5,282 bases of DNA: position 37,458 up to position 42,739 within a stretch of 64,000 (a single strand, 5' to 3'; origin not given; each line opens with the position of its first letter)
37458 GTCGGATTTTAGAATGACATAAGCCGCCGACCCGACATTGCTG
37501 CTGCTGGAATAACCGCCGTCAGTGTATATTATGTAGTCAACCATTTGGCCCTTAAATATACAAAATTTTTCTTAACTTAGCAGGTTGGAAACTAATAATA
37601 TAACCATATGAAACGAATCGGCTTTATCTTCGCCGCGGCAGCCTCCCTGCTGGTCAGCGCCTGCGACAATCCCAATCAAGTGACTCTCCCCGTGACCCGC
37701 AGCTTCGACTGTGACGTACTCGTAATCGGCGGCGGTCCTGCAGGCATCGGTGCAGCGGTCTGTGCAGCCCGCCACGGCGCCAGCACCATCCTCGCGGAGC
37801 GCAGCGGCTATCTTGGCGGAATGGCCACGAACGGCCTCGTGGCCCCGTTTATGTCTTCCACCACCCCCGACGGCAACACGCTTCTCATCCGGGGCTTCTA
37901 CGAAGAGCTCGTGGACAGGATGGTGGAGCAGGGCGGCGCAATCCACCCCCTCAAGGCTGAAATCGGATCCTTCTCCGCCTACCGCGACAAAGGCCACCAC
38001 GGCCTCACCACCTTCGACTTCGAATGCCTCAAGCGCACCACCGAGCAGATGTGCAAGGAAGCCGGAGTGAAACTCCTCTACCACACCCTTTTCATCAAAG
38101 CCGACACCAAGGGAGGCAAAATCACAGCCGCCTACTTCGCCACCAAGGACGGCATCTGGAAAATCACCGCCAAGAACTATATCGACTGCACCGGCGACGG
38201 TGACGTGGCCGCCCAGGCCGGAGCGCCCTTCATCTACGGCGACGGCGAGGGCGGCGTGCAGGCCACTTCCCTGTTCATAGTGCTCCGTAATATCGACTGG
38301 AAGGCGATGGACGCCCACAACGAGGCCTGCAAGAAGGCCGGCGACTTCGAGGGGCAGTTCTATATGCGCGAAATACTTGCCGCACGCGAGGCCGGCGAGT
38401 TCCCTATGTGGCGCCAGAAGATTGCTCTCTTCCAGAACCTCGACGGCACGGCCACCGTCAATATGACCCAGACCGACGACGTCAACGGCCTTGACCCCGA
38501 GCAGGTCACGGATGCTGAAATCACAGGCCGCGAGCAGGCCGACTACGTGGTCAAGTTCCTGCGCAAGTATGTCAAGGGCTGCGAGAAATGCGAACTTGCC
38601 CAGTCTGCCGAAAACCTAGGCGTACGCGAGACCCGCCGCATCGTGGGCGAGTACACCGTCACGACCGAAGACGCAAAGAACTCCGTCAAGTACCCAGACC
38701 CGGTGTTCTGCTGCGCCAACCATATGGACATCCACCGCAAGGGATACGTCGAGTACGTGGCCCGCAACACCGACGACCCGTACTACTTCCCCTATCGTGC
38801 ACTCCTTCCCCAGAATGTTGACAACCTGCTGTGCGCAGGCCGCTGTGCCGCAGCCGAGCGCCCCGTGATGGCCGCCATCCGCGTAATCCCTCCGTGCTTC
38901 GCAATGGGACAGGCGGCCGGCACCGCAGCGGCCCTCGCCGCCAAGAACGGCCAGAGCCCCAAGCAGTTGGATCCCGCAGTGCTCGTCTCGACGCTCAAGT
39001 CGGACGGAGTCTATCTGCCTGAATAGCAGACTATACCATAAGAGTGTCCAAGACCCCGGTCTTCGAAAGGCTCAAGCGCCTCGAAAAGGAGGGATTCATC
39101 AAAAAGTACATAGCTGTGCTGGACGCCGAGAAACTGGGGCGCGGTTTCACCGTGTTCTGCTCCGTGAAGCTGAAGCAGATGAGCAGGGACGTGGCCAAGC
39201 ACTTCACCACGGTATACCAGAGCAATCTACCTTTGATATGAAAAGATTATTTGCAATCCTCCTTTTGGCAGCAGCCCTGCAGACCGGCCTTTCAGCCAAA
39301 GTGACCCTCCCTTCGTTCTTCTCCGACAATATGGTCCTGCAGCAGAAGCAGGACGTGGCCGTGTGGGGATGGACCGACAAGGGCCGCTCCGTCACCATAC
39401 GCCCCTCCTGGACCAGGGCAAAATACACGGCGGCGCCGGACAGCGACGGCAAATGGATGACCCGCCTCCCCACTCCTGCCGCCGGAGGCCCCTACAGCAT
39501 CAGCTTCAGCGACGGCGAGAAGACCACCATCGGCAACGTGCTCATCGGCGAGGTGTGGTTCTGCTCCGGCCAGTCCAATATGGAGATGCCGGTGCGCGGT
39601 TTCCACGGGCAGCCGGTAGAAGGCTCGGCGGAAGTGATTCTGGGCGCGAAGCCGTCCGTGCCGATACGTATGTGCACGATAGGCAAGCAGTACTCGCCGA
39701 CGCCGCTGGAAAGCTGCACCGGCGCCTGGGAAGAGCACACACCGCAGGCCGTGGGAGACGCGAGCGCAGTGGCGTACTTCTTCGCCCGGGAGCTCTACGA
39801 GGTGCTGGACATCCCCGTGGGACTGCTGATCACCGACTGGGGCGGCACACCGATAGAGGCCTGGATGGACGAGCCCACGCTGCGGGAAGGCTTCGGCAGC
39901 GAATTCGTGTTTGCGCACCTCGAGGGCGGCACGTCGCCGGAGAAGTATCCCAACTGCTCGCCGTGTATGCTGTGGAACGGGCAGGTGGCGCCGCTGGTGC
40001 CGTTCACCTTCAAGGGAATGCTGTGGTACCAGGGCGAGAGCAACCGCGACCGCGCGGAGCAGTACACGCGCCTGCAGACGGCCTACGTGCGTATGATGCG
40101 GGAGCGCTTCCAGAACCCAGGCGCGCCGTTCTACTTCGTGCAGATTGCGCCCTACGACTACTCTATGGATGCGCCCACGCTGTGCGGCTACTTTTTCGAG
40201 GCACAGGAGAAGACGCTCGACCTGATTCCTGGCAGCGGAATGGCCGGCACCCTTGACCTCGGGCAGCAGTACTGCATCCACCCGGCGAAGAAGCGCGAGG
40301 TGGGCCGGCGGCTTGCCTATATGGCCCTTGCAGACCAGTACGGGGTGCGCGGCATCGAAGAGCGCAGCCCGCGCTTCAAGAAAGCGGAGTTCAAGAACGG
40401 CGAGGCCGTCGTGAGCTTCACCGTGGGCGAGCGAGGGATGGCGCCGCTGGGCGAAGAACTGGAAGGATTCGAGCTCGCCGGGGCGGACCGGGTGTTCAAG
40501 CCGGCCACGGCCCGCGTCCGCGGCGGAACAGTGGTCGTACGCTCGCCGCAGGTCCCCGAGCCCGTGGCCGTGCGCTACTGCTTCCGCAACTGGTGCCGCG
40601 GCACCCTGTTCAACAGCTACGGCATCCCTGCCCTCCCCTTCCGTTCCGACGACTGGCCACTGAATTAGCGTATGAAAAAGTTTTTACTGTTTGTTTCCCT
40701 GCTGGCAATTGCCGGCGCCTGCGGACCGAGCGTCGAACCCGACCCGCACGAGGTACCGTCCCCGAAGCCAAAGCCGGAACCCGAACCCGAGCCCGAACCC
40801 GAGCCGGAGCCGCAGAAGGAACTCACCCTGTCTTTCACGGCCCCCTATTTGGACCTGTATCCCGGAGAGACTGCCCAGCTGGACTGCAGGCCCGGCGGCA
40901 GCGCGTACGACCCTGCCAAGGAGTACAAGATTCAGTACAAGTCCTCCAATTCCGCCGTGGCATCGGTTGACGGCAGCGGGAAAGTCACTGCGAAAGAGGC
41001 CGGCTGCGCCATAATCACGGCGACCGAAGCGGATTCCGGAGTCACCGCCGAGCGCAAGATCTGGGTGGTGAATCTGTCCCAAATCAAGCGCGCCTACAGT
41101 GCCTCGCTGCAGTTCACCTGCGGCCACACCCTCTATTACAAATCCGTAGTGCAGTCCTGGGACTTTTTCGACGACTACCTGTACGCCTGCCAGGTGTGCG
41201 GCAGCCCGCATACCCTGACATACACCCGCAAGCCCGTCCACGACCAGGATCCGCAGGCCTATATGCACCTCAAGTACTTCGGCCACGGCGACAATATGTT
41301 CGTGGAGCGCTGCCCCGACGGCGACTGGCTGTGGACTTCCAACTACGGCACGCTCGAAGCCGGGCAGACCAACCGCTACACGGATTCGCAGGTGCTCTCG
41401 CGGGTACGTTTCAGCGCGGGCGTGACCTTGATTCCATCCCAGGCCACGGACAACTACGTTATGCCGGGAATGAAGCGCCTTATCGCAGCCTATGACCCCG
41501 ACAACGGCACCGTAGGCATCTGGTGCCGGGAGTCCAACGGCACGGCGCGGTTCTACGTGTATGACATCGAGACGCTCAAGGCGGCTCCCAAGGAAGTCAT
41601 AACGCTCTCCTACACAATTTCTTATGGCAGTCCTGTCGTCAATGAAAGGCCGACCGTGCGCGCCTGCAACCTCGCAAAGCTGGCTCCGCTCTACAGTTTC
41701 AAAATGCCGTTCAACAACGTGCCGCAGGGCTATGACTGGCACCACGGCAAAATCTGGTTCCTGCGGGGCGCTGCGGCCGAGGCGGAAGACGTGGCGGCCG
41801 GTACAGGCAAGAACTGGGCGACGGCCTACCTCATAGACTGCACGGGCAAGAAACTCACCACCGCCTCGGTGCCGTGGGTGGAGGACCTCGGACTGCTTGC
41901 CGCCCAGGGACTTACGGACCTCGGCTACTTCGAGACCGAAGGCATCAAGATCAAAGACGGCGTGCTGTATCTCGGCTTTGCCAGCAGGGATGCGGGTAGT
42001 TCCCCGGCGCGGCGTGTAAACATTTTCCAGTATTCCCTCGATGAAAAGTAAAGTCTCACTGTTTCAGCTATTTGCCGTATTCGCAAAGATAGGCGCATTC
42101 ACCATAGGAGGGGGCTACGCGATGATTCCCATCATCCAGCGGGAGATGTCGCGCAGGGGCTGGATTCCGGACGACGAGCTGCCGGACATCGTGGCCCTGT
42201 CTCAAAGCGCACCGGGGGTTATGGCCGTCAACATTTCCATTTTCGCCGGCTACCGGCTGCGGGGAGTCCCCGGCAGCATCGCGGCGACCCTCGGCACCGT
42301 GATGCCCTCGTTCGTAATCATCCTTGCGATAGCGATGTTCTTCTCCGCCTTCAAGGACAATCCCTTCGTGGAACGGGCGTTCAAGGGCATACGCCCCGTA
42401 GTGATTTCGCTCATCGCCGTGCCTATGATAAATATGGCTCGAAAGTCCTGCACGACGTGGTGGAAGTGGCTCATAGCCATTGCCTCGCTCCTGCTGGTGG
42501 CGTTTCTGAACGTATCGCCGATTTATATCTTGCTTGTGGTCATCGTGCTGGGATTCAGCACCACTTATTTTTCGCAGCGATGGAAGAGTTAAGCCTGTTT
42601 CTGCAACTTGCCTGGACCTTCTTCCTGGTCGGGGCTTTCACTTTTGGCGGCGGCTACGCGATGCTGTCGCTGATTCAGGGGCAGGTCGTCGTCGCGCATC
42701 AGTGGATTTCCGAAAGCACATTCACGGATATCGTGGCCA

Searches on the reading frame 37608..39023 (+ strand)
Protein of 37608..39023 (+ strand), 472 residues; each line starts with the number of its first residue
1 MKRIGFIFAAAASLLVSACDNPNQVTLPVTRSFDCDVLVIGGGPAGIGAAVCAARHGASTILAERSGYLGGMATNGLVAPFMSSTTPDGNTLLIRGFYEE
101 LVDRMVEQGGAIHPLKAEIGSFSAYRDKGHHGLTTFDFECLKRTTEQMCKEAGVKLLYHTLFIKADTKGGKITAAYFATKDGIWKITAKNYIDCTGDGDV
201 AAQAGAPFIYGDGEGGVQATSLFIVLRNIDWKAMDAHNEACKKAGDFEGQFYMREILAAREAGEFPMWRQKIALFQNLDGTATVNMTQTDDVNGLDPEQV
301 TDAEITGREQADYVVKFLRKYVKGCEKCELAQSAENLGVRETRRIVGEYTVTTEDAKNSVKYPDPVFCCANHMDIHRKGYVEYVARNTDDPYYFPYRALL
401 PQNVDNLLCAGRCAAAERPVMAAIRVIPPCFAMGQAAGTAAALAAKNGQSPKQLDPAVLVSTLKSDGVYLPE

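Call 34: search_protein_families(library=pfam, proteins=[window:37608-39023:+], max_evalue=0.001)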
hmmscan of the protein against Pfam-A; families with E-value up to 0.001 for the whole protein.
window:37608-39023:+ (472 aa): 5 families
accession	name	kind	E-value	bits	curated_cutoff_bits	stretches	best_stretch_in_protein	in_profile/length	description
PF12831.13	FAD_oxidored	-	6.7e-112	375.3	27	1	36-462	1-415/416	FAD dependent oxidoreductase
PF01266.30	DAO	-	4.2e-06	27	27.9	1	36-104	1-72/353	FAD dependent oxidoreductase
PF00890.30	FAD_binding_2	-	6.4e-06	26.1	20.4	1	36-72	1-37/414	FAD binding domain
PF01134.28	GIDA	-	9.4e-05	22.1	22.1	1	36-73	1-39/391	Glucose inhibited division protein A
PF07992.20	Pyr_redox_2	-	0.00038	20.4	26.1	1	36-73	2-35/291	Pyridine nucleotide-disulphide oxidoreductase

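Call 65: search_protein_families(library=ncbifam, proteins=[window:37608-39023:+], max_evalue=0.00001)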
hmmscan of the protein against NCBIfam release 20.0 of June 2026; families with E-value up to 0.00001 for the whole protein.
window:37608-39023:+ (472 aa): 11 families
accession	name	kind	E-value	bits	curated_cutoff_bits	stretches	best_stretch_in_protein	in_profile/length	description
NF004789.0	PRK06134.1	subfamily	1.3e-08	33.9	747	1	31-73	9-51/581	FAD-dependent oxidoreductase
TIGR01372.1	soxA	subfamily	5.5e-08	31.1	1164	1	33-72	167-206/996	sarcosine oxidase subunit alpha family protein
TIGR03997.1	mycofact_OYE_2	equivalog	2.4e-07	29.6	793.15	1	25-74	371-419/645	mycofactocin system FadH/OYE family oxidoreductase 2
NF053677.1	Desat2ChcC2Cyan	equivalog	7.1e-07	27.9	900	1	35-73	1-39/558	4-oxocyclohex-2-ene-1-carboxylate 5-dehydrogenase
NF010374.0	PRK13800.1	equivalog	8.3e-07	27.6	1196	1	31-66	10-45/898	fumarate reductase/succinate dehydrogenase flavoprotein subunit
NF009477.0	PRK12843.1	equivalog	9.2e-07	27.7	758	1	31-73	13-55/578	FAD-dependent oxidoreductase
TIGR03467.1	HpnE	equivalog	1.4e-06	28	283.05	1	37-75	1-39/430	hydroxysqualene dehydroxylase HpnE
NF003585.0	PRK05249.1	equivalog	2.5e-06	26.4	465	1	32-75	4-47/464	Si-specific NAD(P)(+) transhydrogenase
TIGR03996.1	mycofact_OYE_1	hypoth_equivalog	3.3e-06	25.9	627.9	1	34-73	372-411/633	mycofactocin system FadH/OYE family oxidoreductase 1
NF009476.0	PRK12839.1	equivalog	4.4e-06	25.1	940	0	31-74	5-48/572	FAD-dependent oxidoreductase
TIGR03140.1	AhpF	equivalog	6.7e-06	24.9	502.9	0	34-67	212-246/515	alkyl hydroperoxide reductase subunit F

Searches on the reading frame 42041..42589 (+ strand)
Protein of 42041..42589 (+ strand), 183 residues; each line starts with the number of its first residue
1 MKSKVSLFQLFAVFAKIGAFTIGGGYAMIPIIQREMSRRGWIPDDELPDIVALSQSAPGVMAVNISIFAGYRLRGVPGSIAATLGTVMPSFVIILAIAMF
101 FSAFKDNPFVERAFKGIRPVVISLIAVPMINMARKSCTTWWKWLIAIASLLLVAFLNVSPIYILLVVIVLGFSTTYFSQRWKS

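Call 50: search_protein_families(library=pfam, proteins=[window:42041-42589:+], max_evalue=0.001)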
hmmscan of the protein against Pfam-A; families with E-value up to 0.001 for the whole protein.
window:42041-42589:+ (183 aa): 1 family
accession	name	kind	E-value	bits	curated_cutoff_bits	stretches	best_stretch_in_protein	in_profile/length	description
PF02417.20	Chromate_transp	-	6.1e-52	176.4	28.6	1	8-172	1-166/166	Chromate transporter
